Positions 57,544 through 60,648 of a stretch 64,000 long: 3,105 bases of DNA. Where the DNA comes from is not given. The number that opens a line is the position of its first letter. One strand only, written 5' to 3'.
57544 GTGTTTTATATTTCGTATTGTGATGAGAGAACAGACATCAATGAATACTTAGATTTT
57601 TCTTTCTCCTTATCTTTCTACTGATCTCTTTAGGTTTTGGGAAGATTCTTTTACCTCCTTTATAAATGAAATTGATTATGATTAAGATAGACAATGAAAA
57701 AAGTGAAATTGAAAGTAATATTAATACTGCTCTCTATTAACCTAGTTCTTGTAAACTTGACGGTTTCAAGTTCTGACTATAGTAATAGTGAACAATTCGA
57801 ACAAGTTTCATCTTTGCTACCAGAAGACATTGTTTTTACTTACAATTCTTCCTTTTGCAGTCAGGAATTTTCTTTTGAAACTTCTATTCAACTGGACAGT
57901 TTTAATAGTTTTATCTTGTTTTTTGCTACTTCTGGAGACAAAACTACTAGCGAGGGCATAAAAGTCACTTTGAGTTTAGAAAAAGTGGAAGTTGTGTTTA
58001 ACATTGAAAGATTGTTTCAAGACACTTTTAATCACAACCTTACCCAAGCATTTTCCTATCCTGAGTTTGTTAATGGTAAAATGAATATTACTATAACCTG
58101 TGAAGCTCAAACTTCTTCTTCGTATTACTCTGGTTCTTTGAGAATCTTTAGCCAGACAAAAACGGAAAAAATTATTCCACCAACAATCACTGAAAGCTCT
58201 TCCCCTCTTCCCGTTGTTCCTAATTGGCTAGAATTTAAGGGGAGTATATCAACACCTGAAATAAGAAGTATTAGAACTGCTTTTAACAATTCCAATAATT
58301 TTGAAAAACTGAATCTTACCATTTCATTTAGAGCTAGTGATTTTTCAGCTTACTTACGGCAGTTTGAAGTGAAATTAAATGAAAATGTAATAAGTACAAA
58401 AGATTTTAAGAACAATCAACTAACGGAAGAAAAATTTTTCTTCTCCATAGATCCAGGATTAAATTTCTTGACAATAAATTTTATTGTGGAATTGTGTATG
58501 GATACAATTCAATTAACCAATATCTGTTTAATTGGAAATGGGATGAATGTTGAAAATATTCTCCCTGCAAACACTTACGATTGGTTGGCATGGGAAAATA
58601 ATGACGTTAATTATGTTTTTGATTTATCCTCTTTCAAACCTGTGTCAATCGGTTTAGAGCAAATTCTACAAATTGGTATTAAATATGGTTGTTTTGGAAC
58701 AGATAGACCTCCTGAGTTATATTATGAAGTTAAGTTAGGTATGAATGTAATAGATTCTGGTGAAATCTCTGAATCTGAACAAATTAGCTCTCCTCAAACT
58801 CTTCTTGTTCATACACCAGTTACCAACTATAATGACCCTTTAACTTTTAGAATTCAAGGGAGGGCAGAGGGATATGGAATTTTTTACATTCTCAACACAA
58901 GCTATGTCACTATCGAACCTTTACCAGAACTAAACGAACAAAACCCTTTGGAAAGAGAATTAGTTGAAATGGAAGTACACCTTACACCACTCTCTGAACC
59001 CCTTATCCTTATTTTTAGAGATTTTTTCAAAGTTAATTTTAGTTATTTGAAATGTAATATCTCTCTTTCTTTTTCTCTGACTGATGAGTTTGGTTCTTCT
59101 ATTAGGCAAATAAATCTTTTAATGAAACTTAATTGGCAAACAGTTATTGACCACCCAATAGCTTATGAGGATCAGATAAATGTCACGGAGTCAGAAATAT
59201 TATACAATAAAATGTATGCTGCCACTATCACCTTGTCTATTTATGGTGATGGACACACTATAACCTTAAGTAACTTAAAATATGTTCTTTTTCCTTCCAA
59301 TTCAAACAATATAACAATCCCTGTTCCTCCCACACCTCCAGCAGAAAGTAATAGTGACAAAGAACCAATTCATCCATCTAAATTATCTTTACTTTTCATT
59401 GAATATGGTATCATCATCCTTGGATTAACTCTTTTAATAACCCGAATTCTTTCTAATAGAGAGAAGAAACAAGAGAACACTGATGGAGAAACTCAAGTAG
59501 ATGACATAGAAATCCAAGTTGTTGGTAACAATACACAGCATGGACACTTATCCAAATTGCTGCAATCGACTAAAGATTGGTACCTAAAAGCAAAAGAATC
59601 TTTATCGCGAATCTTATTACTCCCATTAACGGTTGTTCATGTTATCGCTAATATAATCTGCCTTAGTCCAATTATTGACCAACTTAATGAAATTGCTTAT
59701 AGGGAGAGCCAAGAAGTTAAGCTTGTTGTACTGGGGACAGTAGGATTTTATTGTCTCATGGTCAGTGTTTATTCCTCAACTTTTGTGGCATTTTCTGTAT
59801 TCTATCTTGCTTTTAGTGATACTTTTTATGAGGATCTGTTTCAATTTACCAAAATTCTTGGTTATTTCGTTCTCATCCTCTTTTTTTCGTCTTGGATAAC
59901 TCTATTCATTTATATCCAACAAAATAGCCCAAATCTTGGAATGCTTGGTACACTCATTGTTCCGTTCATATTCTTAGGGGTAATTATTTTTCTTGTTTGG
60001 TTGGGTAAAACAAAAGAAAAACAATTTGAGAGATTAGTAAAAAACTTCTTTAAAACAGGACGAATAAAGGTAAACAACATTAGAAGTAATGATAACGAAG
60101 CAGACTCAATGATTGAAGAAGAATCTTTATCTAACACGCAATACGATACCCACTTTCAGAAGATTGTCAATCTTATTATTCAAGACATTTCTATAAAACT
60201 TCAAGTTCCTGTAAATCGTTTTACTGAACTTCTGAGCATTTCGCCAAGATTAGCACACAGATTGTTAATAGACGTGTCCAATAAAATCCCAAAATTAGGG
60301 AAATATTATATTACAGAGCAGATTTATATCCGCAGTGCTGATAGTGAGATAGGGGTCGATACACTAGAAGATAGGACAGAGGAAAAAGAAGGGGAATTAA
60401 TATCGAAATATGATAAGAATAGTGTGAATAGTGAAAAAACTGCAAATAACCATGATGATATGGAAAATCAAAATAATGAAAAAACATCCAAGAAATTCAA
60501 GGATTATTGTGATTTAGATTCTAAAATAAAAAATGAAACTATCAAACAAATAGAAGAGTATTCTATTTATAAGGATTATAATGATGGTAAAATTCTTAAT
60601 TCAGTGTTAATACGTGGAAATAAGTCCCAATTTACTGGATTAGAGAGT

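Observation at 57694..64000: Unannotated giant ORF (at least 2102 codons) running off the window end: a multi-pass membrane protein with a large ectodomain and an enormous cytoplasmic domain of unknown function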

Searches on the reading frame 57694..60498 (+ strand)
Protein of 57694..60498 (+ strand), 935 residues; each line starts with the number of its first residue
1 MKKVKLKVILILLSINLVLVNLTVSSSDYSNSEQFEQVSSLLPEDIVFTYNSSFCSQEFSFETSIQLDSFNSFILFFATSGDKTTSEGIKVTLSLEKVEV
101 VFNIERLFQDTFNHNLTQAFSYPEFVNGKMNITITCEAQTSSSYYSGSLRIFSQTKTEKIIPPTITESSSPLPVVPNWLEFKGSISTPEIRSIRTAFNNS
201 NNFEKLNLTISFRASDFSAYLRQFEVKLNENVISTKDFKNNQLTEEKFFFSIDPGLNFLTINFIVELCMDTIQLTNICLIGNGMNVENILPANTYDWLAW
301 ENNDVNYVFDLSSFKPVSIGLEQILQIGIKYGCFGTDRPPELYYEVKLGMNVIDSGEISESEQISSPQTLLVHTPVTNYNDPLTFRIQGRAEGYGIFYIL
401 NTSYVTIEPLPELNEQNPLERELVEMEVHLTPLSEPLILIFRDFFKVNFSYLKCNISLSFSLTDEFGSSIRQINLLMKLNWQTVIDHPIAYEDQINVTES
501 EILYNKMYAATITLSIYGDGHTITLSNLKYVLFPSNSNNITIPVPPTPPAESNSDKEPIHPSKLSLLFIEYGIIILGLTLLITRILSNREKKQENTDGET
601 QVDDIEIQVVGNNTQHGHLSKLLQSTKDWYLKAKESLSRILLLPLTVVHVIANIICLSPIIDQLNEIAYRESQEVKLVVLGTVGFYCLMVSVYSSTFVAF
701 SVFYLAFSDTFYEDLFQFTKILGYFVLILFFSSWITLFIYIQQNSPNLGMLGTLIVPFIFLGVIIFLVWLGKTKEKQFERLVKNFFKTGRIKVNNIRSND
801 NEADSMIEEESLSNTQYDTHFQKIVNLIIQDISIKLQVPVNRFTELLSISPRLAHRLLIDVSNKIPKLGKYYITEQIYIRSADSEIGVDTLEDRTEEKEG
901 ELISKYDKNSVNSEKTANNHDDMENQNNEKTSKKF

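Call 20: find_related_loci(query=A1, collection=genome_contigs, flank=10000)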
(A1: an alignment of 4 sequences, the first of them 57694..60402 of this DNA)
Query A1 (903 aa) in genome_contigs; peptide patterns used: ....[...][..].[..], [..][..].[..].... (x = any residue, [..] = any of these).
224 stretches matched a pattern; 5 encode a relative of the query (tblastn E <= 1e-3); 5 distinct loci.
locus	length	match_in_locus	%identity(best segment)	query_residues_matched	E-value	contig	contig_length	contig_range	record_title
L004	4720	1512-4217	84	1-903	0e+0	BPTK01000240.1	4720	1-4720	MAG: Candidatus Heimdallarchaeota archaeon 7H_bin4 DNA, 7H_mb2_bin4_NODE_1527, whole genome shotgun sequence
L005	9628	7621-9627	76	20-689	0e+0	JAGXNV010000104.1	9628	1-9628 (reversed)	MAG: Candidatus Heimdallarchaeota archaeon isolate bin51 NODE_105_length_9628_cov_6.053921, whole genome shotgun sequenc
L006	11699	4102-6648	46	39-902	0e+0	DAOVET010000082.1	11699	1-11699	MAG TPA_asm: Candidatus Heimdallarchaeota archaeon isolate CSMAG_1090 CSMAG_1090_k141_639212_length_11699_cov_11.3328, w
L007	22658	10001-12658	43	1-903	0e+0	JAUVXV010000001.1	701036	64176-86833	MAG: Candidatus Heimdallarchaeota archaeon isolate CSMAG_1225 CSMAG_1225_k141_1112329_length_701036_cov_18.1426, whole g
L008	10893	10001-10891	78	1-298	8e-137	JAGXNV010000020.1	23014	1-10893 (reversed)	MAG: Candidatus Heimdallarchaeota archaeon isolate bin51 NODE_20_length_23014_cov_5.729694, whole genome shotgun sequenc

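Call 21: find_related_loci(query=A1, collection=metagenome_contigs, flank=10000)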
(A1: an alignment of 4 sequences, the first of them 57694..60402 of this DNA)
Query A1 (903 aa) in metagenome_contigs; peptide patterns used: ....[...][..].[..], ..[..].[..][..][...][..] (x = any residue, [..] = any of these).
426 stretches matched a pattern, but none encodes a relative of the query by tblastn (E <= 1e-3).

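Call 26: search_solved_structures(query=A1, max_evalue=1)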
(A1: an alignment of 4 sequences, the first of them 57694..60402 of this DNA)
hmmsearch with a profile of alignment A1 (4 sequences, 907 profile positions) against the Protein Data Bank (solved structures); distinct sequences matched with E-value up to 1: 0.

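Call 29: search_protein_families(library=pfam, proteins=[L004:4314-4718:+], max_evalue=1)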
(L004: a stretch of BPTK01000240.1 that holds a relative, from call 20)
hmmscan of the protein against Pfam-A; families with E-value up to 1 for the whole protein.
L004:4314-4718:+ (135 aa): 0 families

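Call 57: find_related_loci(query=A5, collection=viral_contigs, flank=5000)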
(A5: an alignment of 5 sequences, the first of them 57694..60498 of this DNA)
Query A5 (935 aa) in viral_contigs; peptide patterns used: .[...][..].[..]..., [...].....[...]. (x = any residue, [..] = any of these).
124 stretches matched a pattern, but none encodes a relative of the query by tblastn (E <= 1e-3).

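Call 72: predict_structure(alignment_id=A5)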
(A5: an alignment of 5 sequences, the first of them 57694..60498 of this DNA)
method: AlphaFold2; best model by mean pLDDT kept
length: 935 residues; sequences in the alignment: 5
mean_pLDDT: 38.2   pTM: 0.25
mean pLDDT of the five models: 38.2, 37.3, 33.3, 32.3, 32.2
residues with pLDDT >= 90: 0; 70-90: 0; 50-70: 125; < 50: 810
segments of 3 or more residues with pLDDT < 50: 1-55, 68-74, 76-87, 97-101, 103-125, 140-179, 181-223, 228-684, 702-718, 744-812, 830-837, 871-896, 900-935
pLDDT, mean of each block of 10 residues (from residue 1): 32 37 27 24 29 50 50 46 43 54 43 36 50 56 45 35 25 39 46 32 35 44 48 39 44 42 41 41 33 27 25 25 25 26 24 26 24 30 35 27 26 31 42 44 40 38 42 41 29 28 36 46 44 31 27 29 32 38 37 30 27 29 31 36 40 45 45 42 49 51 45 47 52 54 47 44 45 43 31 24 29 57 59 44 53 59 55 41 35 45 29 26 28 24
secondary structure, 60 per line:
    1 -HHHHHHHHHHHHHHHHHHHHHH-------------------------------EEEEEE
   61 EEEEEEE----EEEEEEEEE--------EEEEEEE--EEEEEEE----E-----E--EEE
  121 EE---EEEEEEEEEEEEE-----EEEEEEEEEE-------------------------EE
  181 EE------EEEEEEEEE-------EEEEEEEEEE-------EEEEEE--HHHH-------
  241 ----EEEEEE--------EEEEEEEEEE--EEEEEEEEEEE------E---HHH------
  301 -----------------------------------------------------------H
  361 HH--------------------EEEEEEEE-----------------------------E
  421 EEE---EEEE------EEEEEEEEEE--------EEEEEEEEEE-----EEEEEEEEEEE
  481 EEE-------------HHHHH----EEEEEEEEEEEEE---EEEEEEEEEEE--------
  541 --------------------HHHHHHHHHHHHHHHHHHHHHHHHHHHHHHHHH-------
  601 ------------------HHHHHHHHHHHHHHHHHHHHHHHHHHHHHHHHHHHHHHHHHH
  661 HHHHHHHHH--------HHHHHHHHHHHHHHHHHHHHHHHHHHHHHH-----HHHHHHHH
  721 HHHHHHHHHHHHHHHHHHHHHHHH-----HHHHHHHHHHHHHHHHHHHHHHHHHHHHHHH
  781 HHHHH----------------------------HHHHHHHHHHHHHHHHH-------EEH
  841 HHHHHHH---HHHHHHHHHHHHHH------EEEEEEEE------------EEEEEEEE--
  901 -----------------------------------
elements in order (helices of 4 or more, strands of 3 or more residues): H2-23 E55-67 E72-80 E89-95 E98-104 E118-122 E126-138 E144-153 E179-182 E189-197 E205-214 E222-227 H230-233 E245-250 E259-268 E271-281 E383-390 E420-423 E427-430 E437-446 E455-464 E470-483 H497-501 E506-518 E522-532 H561-593 H619-669 H678-707 H713-744 H750-785 H814-830 H840-847 H851-864 E871-878 E891-898

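Call 80: find_related_loci(query=A5, collection=metagenome_contigs, flank=10000)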
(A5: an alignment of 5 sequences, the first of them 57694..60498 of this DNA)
Query A5 (935 aa) in metagenome_contigs; peptide patterns used: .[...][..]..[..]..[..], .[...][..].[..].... (x = any residue, [..] = any of these).
155 stretches matched a pattern; 1 encode a relative of the query (tblastn E <= 1e-3); 1 distinct loci.
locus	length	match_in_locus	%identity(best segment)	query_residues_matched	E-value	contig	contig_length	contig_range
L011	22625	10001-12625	39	7-900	0e+0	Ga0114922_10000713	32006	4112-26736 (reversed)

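Call 82: find_homologous_proteins(query=A4, max_evalue=0.01)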
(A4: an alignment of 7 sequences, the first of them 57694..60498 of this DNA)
Query A4 (7 sequences) (935 aa, profile of the alignment): 7 proteins with E <= 0.01 among 8000 candidates.
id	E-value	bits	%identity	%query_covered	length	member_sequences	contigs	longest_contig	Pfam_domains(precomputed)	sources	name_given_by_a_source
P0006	0.0e+0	1492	84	99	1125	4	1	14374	-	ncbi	ncbi:MAG: hypothetical protein ACTSQ2_07580, partial [Candidatus Heimdallarchaeaceae archaeon]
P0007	0.0e+0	1204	76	74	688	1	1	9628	-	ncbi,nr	ncbi:MAG: hypothetical protein KGD64_09170, partial [Candidatus Heimdallarchaeota archaeon]|nr:hypot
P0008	6.7e-130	453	31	83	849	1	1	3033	-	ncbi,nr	ncbi:MAG: hypothetical protein KGD64_14410 [Candidatus Heimdallarchaeota archaeon]|nr:hypothetical p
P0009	2.9e-128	447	30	87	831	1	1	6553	-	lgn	-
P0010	2.7e-126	441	31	80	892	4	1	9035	-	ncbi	-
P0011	6.9e-126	439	31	82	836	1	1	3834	-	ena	-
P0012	1.7e-124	435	32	78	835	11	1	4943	-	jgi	-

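Call 84: find_encoding_contigs(protein=P0010, flank=8000, max_places=3)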
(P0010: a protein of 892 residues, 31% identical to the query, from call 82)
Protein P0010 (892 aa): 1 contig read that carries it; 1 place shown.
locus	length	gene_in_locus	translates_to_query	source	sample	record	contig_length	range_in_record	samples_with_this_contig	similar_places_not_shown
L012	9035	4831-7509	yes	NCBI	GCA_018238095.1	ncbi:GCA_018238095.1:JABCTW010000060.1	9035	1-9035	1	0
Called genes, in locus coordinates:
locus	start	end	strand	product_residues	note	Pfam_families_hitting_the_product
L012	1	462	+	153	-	?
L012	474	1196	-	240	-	PF00753:Lactamase_B (weak), PF23023:Anti-Pycsar_Apyc1, PF12706:Lactamase_B_2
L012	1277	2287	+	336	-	-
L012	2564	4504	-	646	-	PF07282:Cas12f1-like_TNB (weak)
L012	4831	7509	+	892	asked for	-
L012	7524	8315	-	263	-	PF13091:PLDc_2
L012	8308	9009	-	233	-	-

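Call 85: find_encoding_contigs(protein=P0006, flank=10000, max_places=3)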
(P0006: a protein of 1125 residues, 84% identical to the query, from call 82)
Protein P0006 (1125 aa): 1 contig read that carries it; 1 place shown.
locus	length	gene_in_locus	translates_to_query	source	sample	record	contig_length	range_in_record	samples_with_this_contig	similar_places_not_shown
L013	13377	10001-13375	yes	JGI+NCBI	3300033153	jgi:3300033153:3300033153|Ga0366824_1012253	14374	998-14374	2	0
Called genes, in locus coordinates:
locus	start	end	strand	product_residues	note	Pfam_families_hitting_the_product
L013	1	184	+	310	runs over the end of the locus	PF01008:IF-2B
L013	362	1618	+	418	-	-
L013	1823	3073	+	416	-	PF02788:RuBisCO_large_N, PF00016:RuBisCO_large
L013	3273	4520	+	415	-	-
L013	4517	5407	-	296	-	-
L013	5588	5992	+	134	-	-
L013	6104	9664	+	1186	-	PF18884:TSP3_bac (weak)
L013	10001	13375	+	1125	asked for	?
